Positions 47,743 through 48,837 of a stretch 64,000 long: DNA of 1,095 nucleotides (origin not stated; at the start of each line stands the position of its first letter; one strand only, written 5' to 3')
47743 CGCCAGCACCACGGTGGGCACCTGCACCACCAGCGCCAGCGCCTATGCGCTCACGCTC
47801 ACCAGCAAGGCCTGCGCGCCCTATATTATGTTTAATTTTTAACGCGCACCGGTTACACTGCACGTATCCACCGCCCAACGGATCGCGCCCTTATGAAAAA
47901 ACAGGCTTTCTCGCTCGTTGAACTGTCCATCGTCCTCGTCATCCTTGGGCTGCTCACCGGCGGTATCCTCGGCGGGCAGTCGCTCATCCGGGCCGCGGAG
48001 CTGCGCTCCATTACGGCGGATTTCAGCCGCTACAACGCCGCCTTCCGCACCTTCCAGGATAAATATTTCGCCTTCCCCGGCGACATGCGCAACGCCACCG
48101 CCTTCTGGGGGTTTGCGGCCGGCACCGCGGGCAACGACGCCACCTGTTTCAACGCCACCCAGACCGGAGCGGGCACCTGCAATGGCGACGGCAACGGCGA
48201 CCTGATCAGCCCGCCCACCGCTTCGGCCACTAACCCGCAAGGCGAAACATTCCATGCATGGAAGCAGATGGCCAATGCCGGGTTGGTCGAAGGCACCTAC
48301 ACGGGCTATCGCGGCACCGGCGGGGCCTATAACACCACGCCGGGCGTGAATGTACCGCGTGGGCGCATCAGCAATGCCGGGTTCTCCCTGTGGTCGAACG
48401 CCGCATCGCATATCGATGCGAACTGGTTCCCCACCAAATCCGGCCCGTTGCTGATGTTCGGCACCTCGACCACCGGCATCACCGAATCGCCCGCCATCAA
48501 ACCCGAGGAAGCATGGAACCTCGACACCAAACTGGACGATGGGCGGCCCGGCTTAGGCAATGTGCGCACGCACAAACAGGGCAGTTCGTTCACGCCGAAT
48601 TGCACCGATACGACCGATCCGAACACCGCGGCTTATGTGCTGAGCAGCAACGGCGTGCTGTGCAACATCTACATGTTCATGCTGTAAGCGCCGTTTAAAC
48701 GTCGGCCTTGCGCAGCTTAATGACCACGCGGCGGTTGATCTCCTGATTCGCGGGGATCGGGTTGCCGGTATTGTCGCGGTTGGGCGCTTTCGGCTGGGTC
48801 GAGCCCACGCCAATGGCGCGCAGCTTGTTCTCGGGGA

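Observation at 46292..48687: Five-member family of large prepilin-like proteins, all with Ala (not Gly) at the -1 cleavage position; three in a tight tandem array behind metF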

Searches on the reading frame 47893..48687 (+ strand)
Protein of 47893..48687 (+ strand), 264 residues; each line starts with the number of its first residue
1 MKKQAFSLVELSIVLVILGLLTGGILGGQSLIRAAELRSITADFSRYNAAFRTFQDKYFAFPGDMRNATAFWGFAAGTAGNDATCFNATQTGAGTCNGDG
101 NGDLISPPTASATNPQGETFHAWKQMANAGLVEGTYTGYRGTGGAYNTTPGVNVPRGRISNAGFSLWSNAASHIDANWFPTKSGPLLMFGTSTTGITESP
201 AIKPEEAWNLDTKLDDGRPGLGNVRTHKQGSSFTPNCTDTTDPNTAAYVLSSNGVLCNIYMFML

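Call 4: search_protein_families(library=pfam, proteins=[window:47893-48687:+], max_evalue=1)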
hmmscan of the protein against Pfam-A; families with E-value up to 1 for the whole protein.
window:47893-48687:+ (264 aa): 2 families
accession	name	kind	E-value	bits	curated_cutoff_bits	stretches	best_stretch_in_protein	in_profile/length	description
PF07963.17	N_methyl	-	6.1e-05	22.9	21.2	1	2-26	3-27/27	Prokaryotic N-terminal methylation motif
PF18054.6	CEL_III_C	-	0.041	14.5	27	1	25-108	52-140/154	CEL-III C-terminal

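Call 5: search_protein_families(library=ncbifam, proteins=[window:47893-48687:+], max_evalue=1)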
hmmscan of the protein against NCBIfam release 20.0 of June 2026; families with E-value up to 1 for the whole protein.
window:47893-48687:+ (264 aa): 4 families
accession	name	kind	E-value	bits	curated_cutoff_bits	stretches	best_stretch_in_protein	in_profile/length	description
TIGR02532.1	IV_pilin_GFxxxE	domain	0.00031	20.5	16.3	1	4-25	2-23/24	prepilin-type N-terminal cleavage/methylation domain-containing protein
TIGR01708.2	typeII_sec_gspH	equivalog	0.0042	17.1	80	1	5-57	3-53/169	type II secretion system minor pseudopilin GspH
TIGR01710.1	typeII_sec_gspG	equivalog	0.0073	16.3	88.85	1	5-64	2-62/134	type II secretion system major pseudopilin GspG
NF007862.0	PRK10574.1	equivalog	0.079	13.1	138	1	2-50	3-52/145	prepilin peptidase-dependent pilin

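Call 7: find_homologous_proteins(query=window:47893-48687:+)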
Query window:47893-48687:+ (264 aa): 5043 proteins with E <= 0.001 among 7516 candidates; the best 120 are listed.
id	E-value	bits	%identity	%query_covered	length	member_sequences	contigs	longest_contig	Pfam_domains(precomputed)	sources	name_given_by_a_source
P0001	9.2e-176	601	100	100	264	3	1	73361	-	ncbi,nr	ncbi:MAG: hypothetical protein DI582_03220 [Azospirillum brasilense]|nr:MAG: hypothetical protein DI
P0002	6.1e-127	441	75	99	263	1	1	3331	-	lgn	-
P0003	2.5e-126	439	74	98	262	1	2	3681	-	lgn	-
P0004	4.5e-125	435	71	99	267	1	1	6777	PF07963.18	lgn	-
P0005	4.4e-124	431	71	99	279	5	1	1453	-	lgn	-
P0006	9.1e-123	427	71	99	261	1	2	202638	-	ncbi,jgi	jgi:prepilin-type N-terminal cleavage/methylation domain-containing protein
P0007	2.0e-122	426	72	97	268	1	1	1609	PF07963.18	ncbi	-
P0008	2.6e-122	426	71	98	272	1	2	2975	-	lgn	-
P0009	8.8e-111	388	68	99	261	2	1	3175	PF07963.18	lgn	-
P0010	7.9e-88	313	52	100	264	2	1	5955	PF07963.18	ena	-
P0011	6.9e-82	293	56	96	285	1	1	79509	-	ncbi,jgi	jgi:prepilin-type N-terminal cleavage/methylation domain-containing protein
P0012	3.9e-81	291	57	98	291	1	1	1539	-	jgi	jgi:hypothetical protein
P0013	1.2e-79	286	54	99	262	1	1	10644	PF07963.18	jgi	jgi:prepilin-type N-terminal cleavage/methylation domain-containing protein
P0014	1.7e-79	285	57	94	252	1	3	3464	-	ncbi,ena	-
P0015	8.9e-78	280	49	99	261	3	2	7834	PF07963.18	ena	-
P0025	2.5e-74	268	51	98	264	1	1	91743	PF07963.18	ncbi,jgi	jgi:prepilin-type N-terminal cleavage/methylation domain-containing protein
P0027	3.1e-74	268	53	98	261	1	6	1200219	PF07963.18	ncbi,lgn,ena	-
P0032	4.8e-73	264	54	96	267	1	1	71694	PF07963.18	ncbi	-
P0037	1.9e-72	262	56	84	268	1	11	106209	PF07963.18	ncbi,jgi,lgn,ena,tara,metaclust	tara:strand:+ start:2770 stop:3576 length:807 start_codon:yes stop_codon:yes gene_type:complete|meta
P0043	1.8e-71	259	52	97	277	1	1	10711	-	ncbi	-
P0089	1.9e-68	249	49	99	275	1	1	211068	-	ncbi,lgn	-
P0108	7.9e-68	247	51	98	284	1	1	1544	PF07963.18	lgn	-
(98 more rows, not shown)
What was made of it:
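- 47893..48687 (+): Family copy 5 (264 aa; leader MKKQA); this is the copy that was modelled. The exact protein is in NCBI as 'MAG: hypothetical protein DI582_03220' (call 7).
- NCBI names one homologue 'type II secretion system protein' (call 7).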

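Call 11: find_encoding_contigs(protein=window:47893-48687:+, flank=10000, max_places=3)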
Protein window:47893-48687:+ (264 aa): no gene with exactly this product is on record in the collection.

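Call 12: find_encoding_contigs(protein=P0001, flank=10000, max_places=3)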
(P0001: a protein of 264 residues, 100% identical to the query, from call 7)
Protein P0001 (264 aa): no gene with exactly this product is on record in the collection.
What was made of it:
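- Tried and rejected: Exact-sequence look-up of the window protein (calls 11, 12).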

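Call 21: find_related_loci(query=A2, collection=genome_contigs, flank=10000)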
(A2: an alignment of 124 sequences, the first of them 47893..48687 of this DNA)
Query A2 (264 aa) in genome_contigs; peptide patterns used: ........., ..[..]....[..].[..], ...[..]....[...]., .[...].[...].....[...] (x = any residue, [..] = any of these).
566 stretches matched a pattern (row limit reached: there are more); 488 encode a relative of the query (tblastn E <= 1e-3); the best 80 are kept; 78 distinct loci.
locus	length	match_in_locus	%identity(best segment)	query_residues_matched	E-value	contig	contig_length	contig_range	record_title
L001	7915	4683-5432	52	1-261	1e-79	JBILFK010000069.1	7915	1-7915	MAG: Rickettsiales bacterium isolate ME2016-08-10_3300042547_group7_bin69 Rohwer_bin1994_scaffold_6772_c1, whole genome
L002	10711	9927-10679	53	3-258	1e-76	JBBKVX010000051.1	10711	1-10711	MAG: Rickettsiales bacterium isolate metabat_bins.345 k119_2163548, whole genome shotgun sequence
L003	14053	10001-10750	49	3-263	2e-75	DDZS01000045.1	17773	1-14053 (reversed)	MAG TPA_asm: Alphaproteobacteria bacterium UBA3002 UBA3002_contig_89848, whole genome shotgun sequence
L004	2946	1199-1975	50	2-263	2e-73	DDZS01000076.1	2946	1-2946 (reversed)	MAG TPA_asm: Alphaproteobacteria bacterium UBA3002 UBA3002_contig_63223, whole genome shotgun sequence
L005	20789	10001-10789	50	2-261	3e-72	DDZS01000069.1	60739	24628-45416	MAG TPA_asm: Alphaproteobacteria bacterium UBA3002 UBA3002_contig_61167, whole genome shotgun sequence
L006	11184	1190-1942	50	3-260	4e-71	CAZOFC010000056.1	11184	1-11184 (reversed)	MAG TPA_asm: uncultured Azospirillum sp. isolate SRP287051_co1_187 genome assembly, contig: NODE_7609_length_11184_cov_7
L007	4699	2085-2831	50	2-263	2e-71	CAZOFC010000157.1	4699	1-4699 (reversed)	MAG TPA_asm: uncultured Azospirillum sp. isolate SRP287051_co1_187 genome assembly, contig: NODE_21527_length_4699_cov_6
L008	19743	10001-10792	50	3-264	3e-70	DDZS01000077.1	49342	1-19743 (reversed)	MAG TPA_asm: Alphaproteobacteria bacterium UBA3002 UBA3002_contig_21954, whole genome shotgun sequence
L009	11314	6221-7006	48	3-261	2e-69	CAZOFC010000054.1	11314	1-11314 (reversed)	MAG TPA_asm: uncultured Azospirillum sp. isolate SRP287051_co1_187 genome assembly, contig: NODE_7509_length_11314_cov_7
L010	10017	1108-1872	47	3-262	2e-69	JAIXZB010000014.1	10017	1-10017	MAG: Rickettsiales bacterium isolate D8_MAG_00035 pond_D8_MAG_00035_000000000119, whole genome shotgun sequence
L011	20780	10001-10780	49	3-263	4e-69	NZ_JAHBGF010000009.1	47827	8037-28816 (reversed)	Ancylobacter sonchi strain VKM B-3145 GCM70017656_9, whole genome shotgun sequence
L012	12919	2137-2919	50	3-264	5e-69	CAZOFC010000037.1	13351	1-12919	MAG TPA_asm: uncultured Azospirillum sp. isolate SRP287051_co1_187 genome assembly, contig: NODE_6171_length_13351_cov_6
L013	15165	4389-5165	48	1-262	1e-68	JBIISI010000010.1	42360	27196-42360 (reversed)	MAG: Rickettsiales bacterium isolate ME2003-11-11_3300044715_group2_bin75 Rohwer_bin1997_scaffold_137_c3, whole genome s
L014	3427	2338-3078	50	3-259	1e-68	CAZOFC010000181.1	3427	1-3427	MAG TPA_asm: uncultured Azospirillum sp. isolate SRP287051_co1_187 genome assembly, contig: NODE_32324_length_3427_cov_7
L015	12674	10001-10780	50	3-261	5e-68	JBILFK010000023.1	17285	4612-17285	MAG: Rickettsiales bacterium isolate ME2016-08-10_3300042547_group7_bin69 Rohwer_bin1994_scaffold_1250_c1, whole genome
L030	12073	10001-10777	47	4-263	2e-65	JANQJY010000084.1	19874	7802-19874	MAG: Rickettsiales bacterium isolate PL25a_bin.132 k99_5318795, whole genome shotgun sequence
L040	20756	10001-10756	48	4-259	2e-63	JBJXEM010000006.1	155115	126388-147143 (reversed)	MAG: Rickettsiales bacterium isolate P.bin.123 k127_4029913, whole genome shotgun sequence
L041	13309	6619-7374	48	4-263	8e-64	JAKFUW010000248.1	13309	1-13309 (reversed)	MAG: Alphaproteobacteria bacterium isolate D1_Bin_43 D1_0003073, whole genome shotgun sequence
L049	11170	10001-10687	56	2-224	4e-69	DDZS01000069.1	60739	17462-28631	MAG TPA_asm: Alphaproteobacteria bacterium UBA3002 UBA3002_contig_61167, whole genome shotgun sequence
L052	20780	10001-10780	46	2-262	9e-62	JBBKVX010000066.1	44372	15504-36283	MAG: Rickettsiales bacterium isolate metabat_bins.345 k119_2640175, whole genome shotgun sequence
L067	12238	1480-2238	47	3-261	9e-61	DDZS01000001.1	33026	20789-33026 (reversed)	MAG TPA_asm: Alphaproteobacteria bacterium UBA3002 UBA3002_contig_11014, whole genome shotgun sequence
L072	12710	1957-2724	45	3-263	4e-60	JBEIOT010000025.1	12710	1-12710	MAG: Azospirillum sp. isolate Sample-106-S6-bin-20 Sample_106_S6-bin_20-k141_1884217, whole genome shotgun sequence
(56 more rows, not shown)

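Call 27: search_protein_families(library=pfam, proteins=[L012:492-1334:-, L013:12384-14351:-, L052:319-1347:+, L030:7457-8953:+, L041:10611-12107:-, L040:16137-17003:-, L008:17753-19743:+, L049:228-2132:+, L072:4036-4758:-, L040:17897-18865:+], max_evalue=0.001)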
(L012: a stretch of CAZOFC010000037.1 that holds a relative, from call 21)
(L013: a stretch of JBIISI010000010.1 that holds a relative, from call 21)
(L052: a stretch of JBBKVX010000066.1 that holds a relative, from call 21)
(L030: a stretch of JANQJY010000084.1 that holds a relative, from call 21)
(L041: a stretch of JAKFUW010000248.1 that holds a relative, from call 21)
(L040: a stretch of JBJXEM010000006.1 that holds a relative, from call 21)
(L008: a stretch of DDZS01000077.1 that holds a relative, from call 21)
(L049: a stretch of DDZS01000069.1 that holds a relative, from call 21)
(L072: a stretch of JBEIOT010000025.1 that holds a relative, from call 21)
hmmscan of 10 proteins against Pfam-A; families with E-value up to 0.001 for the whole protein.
L012:492-1334:- (280 aa): 3 families
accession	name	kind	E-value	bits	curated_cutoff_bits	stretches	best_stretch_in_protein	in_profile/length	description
PF00072.30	Response_reg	-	7e-32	110.3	30.2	1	41-153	1-111/111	Response regulator receiver domain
PF00486.34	Trans_reg_C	-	9.2e-31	106.2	26.2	1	186-262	1-77/77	Transcriptional regulatory protein, C terminal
PF23198.2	PDE8A_N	-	0.0002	21.7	29.6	1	37-121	8-94/147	PDE8A-like, N-terminal domain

L013:12384-14351:- (655 aa): 6 families
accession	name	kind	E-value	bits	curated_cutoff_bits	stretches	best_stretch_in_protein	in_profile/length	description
PF02518.31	HATPase_c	-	1.4e-26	93.5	26.4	1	536-649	2-110/111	Histidine kinase-, DNA gyrase B-, and HSP90-like ATPase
PF12860.13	PAS_7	-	4.2e-23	82.1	27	2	294-402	1-111/115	PAS fold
PF00512.31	HisKA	-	3.5e-19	69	26.9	1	422-489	2-66/66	His Kinase A (phospho-acceptor) domain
PF13188.13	PAS_8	-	1.2e-11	44.5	21.8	0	43-75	1-33/65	PAS domain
PF08448.16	PAS_4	-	1.8e-10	41.5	23.1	1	294-400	1-107/110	PAS fold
PF00989.32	PAS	-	3.7e-06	27.4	22.6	0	44-73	2-31/113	PAS fold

L052:319-1347:+ (342 aa): 3 families
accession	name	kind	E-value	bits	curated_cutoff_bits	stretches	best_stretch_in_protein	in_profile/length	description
PF00005.33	ABC_tran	-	1.2e-34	120.2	25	1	122-267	2-137/137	ABC transporter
PF12399.14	BCA_ABC_TP_C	-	7e-07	29.2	25.5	1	316-340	2-26/27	Branched-chain amino acid ATP-binding cassette transporter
PF13304.12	AAA_21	-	0.00011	22.8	27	0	225-297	224-299/304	AAA domain, putative AbiEii toxin, Type IV TA system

L030:7457-8953:+ (498 aa): 7 families
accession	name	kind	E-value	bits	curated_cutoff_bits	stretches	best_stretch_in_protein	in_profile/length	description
PF00437.27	T2SSE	-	3.8e-64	217.1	24.9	1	140-415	5-273/370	Type II/IV secretion system protein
PF00005.33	ABC_tran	-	2.4e-05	25.4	25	1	268-355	13-80/137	ABC transporter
PF12775.13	AAA_7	-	0.00015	21.8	25.8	1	240-305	7-73/181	P-loop containing dynein motor region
PF13191.12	AAA_16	-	0.00016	22.7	32.6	1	257-309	15-64/167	AAA ATPase domain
PF13555.12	AAA_29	-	0.0005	20.2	27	0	268-287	24-43/61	P-loop containing region of AAA domain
PF06414.18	Zeta_toxin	-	0.00082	19.3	22.3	0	264-322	14-71/199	Zeta toxin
PF13521.12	AAA_28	-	0.00083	20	27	0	269-313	2-54/164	AAA domain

L041:10611-12107:- (498 aa): 2 families
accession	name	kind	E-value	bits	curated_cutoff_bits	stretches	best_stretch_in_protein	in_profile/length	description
PF02541.22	Ppx-GppA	-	8.7e-48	163.6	27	1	37-309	7-283/285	Ppx/GppA phosphatase family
PF21697.3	Ppx_C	-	2.1e-11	44.7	27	1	318-487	1-177/187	Exopolyphosphatase, C-terminal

L040:16137-17003:- (288 aa): 1 family
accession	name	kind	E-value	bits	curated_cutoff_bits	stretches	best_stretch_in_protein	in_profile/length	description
PF03588.20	Leu_Phe_trans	-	9.7e-61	204.6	22.7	2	5-112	1-106/171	Leucyl/phenylalanyl-tRNA protein transferase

L008:17753-19743:+ (663 aa): 1 family
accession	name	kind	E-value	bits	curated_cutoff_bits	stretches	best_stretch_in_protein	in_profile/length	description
PF00353.25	HemolysinCabind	-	4.6e-40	135.6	23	7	207-241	1-35/36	RTX calcium-binding nonapeptide repeat (4 copies)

L049:228-2132:+ (634 aa): 3 families
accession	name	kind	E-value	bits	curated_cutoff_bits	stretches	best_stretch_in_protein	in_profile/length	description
PF02534.20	T4SS-DNA_transf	-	9.6e-142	473.5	20.1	1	161-601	1-458/468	Type IV secretory system Conjugative DNA transfer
PF12696.13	TraG-D_C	-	6e-26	91.3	22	1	446-568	2-126/126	TraM recognition site of TraD and TraG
PF10412.15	TrwB_AAD_bind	-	4.3e-20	72.4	20.5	1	287-580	96-380/387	Type IV secretion-system coupling protein DNA-binding domain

L072:4036-4758:- (240 aa): 1 family
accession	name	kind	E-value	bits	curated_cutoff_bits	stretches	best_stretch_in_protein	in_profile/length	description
PF04335.19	VirB8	-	3.6e-20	73.1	23.2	1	22-207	1-186/213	VirB8 protein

L040:17897-18865:+ (322 aa): 1 family
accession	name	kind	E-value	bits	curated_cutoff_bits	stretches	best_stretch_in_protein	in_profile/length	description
PF05690.20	ThiG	-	1.1e-104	349.6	23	1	61-314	2-247/247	Thiazole biosynthesis protein ThiG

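Call 29: search_protein_families(library=ncbifam, proteins=[L030:7457-8953:+, L052:3038-4381:+, L052:4433-5653:+], max_evalue=0.001)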
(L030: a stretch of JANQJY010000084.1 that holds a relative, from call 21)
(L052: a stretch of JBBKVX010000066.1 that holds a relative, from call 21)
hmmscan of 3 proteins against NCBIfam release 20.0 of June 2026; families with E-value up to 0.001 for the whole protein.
L030:7457-8953:+ (498 aa): 21 families
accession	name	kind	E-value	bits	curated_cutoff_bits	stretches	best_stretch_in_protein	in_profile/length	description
TIGR03819.1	heli_sec_ATPase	hypoth_equivalog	1.2e-92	310.8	373.15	1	140-431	52-339/340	TadA family conjugal transfer-associated ATPase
TIGR02788.1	VirB11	equivalog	1.7e-73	247.4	249.95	2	254-429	132-305/308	P-type DNA transfer ATPase VirB11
NF010475.0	PRK13900.1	equivalog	9.4e-64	215.6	389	2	255-430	149-322/333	type IV secretion system ATPase VirB11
TIGR02782.1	TrbB_P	equivalog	7.2e-63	212.7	304.55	1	143-438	14-298/303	P-type conjugative transfer ATPase TrbB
NF058587.1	archaellum_moto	equivalog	9.5e-61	206.1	550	1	124-453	127-455/527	archaellum flagellar ATPase motor FlaI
NF010469.0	PRK13894.1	subfamily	5.8e-53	180.3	508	1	143-441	27-315/320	conjugal transfer ATPase TrbB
NF010407.0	PRK13833.1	subfamily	2.2e-46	158.8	499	1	144-438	23-305/323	conjugal transfer protein TrbB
NF053672.1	bindosome_BasE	exception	1.3e-39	136.3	1000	1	173-450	176-442/512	bindosome assembly system ATPase subunit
NF010425.0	PRK13851.1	equivalog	1e-37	129.8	461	2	254-420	150-315/344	type IV secretion system protein VirB11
NF041000.1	ATPase_ComGA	equivalog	9.2e-21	74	300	1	259-399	120-253/267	competence type IV pilus ATPase ComGA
TIGR01420.1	pilT_fam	subfamily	2.2e-19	69.9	319.1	1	145-416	7-264/343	PilT/PilU family type 4a pilus ATPase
TIGR02525.1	plasmid_TraJ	equivalog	8.7e-19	67.7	368.3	1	270-427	153-307/372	plasmid transfer ATPase TraJ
NF007755.0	PRK10436.1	equivalog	6.8e-16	58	617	1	227-391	181-336/465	type II secretion system protein GspE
TIGR02533.1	type_II_gspE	equivalog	1.2e-15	57.1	630.25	1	248-390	225-359/486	type II secretion system ATPase GspE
TIGR02538.1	type_IV_pilB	equivalog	1.5e-14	53.5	675.65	1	252-390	302-432/564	type IV-A pilus assembly ATPase PilB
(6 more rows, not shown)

L052:3038-4381:+ (447 aa): 20 families
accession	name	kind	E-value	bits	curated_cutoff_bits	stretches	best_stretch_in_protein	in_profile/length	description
TIGR03819.1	heli_sec_ATPase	hypoth_equivalog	7.7e-82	275.2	373.15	1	94-393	44-339/340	TadA family conjugal transfer-associated ATPase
TIGR02788.1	VirB11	equivalog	3.5e-63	213.5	249.95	2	213-392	129-306/308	P-type DNA transfer ATPase VirB11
TIGR02782.1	TrbB_P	equivalog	6.1e-59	199.8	304.55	1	107-399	16-297/303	P-type conjugative transfer ATPase TrbB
NF010475.0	PRK13900.1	equivalog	3.1e-57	194.1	389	1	103-392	13-322/333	type IV secretion system ATPase VirB11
NF010469.0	PRK13894.1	subfamily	7.6e-50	170.1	508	1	107-401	29-313/320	conjugal transfer ATPase TrbB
NF058587.1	archaellum_moto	equivalog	3e-47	161.6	550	1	101-401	146-439/527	archaellum flagellar ATPase motor FlaI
NF010407.0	PRK13833.1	subfamily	4.8e-40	137.9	499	1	109-397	26-302/323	conjugal transfer protein TrbB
NF010425.0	PRK13851.1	equivalog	4.3e-29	101.5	461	1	210-377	144-310/344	type IV secretion system protein VirB11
NF053672.1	bindosome_BasE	exception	6.4e-28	97.8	1000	1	140-397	181-432/512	bindosome assembly system ATPase subunit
TIGR01420.1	pilT_fam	subfamily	4.2e-16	59.1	319.1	1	108-389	8-277/343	PilT/PilU family type 4a pilus ATPase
NF041000.1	ATPase_ComGA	equivalog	9.9e-15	54.2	300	1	213-353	112-246/267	competence type IV pilus ATPase ComGA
TIGR02525.1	plasmid_TraJ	equivalog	6.2e-14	51.7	368.3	1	219-388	140-306/372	plasmid transfer ATPase TraJ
TIGR02533.1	type_II_gspE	equivalog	1.3e-12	47.2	630.25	1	212-352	226-359/486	type II secretion system ATPase GspE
TIGR02538.1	type_IV_pilB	equivalog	2.8e-12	46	675.65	1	220-377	308-447/564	type IV-A pilus assembly ATPase PilB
NF007755.0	PRK10436.1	equivalog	5.4e-11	41.8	617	1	216-352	207-335/465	type II secretion system protein GspE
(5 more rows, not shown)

L052:4433-5653:+ (406 aa): 22 families
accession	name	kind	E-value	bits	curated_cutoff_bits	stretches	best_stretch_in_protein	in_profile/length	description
TIGR03819.1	heli_sec_ATPase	hypoth_equivalog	7.3e-91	304.9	373.15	1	32-339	33-338/340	TadA family conjugal transfer-associated ATPase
TIGR02788.1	VirB11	equivalog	4.8e-72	242.6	249.95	2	164-334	132-302/308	P-type DNA transfer ATPase VirB11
TIGR02782.1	TrbB_P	equivalog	1.7e-65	221.3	304.55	1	53-347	14-298/303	P-type conjugative transfer ATPase TrbB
NF010475.0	PRK13900.1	equivalog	5.1e-60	203.3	389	2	165-342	149-322/333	type IV secretion system ATPase VirB11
NF058587.1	archaellum_moto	equivalog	5.2e-60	203.7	550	1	42-360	139-453/527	archaellum flagellar ATPase motor FlaI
NF010469.0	PRK13894.1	subfamily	2.7e-58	197.8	508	1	53-348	27-313/320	conjugal transfer ATPase TrbB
NF010407.0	PRK13833.1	subfamily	2.1e-47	162.1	499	1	53-346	22-304/323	conjugal transfer protein TrbB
NF010425.0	PRK13851.1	equivalog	1.8e-41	142.2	461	2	163-327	149-313/344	type IV secretion system protein VirB11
NF053672.1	bindosome_BasE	exception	1.6e-39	136.1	1000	1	84-322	177-413/512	bindosome assembly system ATPase subunit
NF041000.1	ATPase_ComGA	equivalog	3.8e-18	65.4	300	1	170-301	122-247/267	competence type IV pilus ATPase ComGA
TIGR01420.1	pilT_fam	subfamily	6.3e-17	61.8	319.1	1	62-338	14-279/343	PilT/PilU family type 4a pilus ATPase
TIGR02525.1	plasmid_TraJ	equivalog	1.2e-16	60.7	368.3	1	180-336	153-307/372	plasmid transfer ATPase TraJ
TIGR02533.1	type_II_gspE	equivalog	8.5e-16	57.7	630.25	1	136-299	204-359/486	type II secretion system ATPase GspE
TIGR02538.1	type_IV_pilB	equivalog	5.4e-15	55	675.65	1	137-301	278-434/564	type IV-A pilus assembly ATPase PilB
NF007755.0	PRK10436.1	equivalog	7.9e-14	51.2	617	1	141-302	185-338/465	type II secretion system protein GspE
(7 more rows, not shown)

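Call 36: predict_structure(alignment_id=A2)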
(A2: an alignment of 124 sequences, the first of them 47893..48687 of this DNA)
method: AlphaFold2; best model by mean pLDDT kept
length: 264 residues; sequences in the alignment: 124
mean_pLDDT: 95.5   pTM: 0.88
mean pLDDT of the five models: 95.5, 95.4, 95.3, 94.7, 94.4
residues with pLDDT >= 90: 243; 70-90: 21; 50-70: 0; < 50: 0
segments of 3 or more residues with pLDDT < 50: none
pLDDT, mean of each block of 10 residues (from residue 1): 83 96 96 97 98 98 98 97 97 97 88 93 98 97 93 97 95 92 96 93 98 98 97 97 98 98 94
secondary structure, 60 per line:
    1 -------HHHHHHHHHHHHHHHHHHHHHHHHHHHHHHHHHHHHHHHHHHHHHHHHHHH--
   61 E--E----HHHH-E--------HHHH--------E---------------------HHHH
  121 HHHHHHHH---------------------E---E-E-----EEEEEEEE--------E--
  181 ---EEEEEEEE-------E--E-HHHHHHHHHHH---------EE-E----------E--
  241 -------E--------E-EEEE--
elements in order: H8-58 H69-72 H83-86 H117-128 E162-169 E184-191 H204-214 E259-262
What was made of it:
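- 47893..48687 (+): AlphaFold2 model: pLDDT 95.5, pTM 0.88 (call 36).
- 47908..47970 (+): Hydrophobic alpha1-N segment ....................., with Phe+1 and Glu+5. It is part of the modelled helix 8-58 (call 36).
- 48505..48543 (+): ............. block (residues 205-217 of copy 5), within the most conserved stretch of the head. It lies on the modelled helix 204-214 (call 36).
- On Type IV pilin superfamily (class III signal peptide proteins): The AlphaFold2 model has pLDDT 95.5, a helix at 8-58 and strands at 162-169, 184-191 and 259-262 (call 36).
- The AlphaFold2 model (pLDDT 95.5, pTM 0.88) has a 51-residue N-terminal helix and a globular head (call 36).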
